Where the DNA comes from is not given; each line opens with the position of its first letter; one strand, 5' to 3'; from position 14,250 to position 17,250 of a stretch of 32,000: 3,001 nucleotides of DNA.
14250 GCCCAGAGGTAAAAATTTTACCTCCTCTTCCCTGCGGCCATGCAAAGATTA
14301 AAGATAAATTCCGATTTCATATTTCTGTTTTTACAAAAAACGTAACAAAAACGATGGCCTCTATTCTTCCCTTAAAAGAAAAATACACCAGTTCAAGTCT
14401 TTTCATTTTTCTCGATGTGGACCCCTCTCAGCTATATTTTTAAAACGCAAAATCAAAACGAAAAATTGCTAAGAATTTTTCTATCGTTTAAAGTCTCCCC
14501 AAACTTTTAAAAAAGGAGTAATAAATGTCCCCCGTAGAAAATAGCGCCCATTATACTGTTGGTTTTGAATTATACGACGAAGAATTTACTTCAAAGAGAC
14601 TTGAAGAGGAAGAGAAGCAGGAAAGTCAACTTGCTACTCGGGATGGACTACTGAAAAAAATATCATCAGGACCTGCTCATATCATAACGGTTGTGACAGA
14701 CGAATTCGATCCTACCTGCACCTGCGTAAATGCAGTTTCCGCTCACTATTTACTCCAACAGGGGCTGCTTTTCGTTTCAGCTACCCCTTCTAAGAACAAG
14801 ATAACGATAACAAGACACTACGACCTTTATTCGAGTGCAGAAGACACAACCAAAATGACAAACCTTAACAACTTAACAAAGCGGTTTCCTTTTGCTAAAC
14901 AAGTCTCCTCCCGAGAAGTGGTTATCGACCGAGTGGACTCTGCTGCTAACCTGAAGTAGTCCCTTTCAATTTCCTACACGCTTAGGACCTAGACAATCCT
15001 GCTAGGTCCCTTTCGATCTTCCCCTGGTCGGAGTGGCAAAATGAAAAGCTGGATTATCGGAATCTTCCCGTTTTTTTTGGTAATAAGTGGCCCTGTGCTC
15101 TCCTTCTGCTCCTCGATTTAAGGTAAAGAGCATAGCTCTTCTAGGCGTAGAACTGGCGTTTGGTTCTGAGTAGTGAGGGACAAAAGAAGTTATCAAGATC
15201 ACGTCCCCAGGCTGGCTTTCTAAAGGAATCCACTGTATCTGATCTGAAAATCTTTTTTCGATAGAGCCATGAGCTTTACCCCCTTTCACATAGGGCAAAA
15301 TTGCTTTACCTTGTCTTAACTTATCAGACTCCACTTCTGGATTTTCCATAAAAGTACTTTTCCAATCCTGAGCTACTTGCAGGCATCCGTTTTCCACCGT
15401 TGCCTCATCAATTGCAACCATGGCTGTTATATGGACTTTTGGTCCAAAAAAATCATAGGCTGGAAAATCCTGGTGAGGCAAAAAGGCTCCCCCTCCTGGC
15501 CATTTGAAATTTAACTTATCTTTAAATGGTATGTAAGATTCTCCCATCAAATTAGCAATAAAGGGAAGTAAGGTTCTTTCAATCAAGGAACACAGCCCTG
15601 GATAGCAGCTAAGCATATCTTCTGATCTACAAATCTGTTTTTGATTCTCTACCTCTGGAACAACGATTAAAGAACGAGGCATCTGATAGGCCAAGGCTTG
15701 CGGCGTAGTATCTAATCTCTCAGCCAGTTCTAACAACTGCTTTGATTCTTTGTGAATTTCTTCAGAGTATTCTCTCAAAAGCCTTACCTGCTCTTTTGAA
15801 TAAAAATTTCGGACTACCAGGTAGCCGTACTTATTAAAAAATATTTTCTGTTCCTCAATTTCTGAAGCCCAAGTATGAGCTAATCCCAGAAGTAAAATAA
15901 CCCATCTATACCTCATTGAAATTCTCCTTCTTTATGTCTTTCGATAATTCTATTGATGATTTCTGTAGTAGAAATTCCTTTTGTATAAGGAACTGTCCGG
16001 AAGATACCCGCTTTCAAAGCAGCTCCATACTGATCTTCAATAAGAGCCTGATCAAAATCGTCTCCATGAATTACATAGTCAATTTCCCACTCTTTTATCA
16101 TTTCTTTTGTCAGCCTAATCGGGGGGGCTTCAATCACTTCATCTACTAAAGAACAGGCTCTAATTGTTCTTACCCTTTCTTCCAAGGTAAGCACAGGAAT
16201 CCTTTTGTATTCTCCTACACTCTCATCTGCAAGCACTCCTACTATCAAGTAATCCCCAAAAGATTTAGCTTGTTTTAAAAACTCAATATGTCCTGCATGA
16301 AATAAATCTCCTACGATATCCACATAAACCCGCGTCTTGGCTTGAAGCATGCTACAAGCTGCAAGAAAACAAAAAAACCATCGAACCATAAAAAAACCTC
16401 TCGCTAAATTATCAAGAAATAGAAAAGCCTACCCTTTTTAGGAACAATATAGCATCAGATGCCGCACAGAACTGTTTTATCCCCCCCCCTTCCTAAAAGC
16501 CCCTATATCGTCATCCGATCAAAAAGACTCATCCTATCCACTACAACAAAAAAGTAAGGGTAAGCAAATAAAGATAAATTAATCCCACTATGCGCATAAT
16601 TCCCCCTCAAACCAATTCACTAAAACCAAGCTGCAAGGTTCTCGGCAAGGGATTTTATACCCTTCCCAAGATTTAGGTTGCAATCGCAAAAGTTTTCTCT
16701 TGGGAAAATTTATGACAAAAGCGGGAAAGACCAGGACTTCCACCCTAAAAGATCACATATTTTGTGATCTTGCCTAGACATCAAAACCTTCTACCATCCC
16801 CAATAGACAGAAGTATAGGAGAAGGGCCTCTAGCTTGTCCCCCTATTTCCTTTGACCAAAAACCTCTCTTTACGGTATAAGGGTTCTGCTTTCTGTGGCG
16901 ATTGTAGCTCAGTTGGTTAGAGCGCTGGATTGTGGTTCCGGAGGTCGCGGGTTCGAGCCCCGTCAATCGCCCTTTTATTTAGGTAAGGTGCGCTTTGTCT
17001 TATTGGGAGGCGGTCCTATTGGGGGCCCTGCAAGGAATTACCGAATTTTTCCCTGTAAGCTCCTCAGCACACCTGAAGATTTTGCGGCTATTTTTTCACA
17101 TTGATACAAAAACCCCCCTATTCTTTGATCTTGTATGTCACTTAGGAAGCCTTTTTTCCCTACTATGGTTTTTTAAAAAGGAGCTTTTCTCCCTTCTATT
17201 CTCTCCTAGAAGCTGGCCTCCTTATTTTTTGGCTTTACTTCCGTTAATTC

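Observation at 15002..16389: Overlapping operon of two leader-bearing, eukaryote-type enzymes: a CCT/ECT-like cytidylyltransferase and a PhyH-family Fe(II)/2OG dioxygenase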

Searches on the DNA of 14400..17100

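Call 77: search_rna_families(source=window, start=14400, end=17100, threshold=evalue, max_evalue=1)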
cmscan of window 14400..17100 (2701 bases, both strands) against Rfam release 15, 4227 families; matches with E-value up to 1: 1.
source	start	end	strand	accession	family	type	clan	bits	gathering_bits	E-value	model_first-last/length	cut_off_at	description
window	16898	16971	+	RF00005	tRNA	Gene; tRNA;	CL00001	66.3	29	1.4e-13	1-71/71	no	tRNA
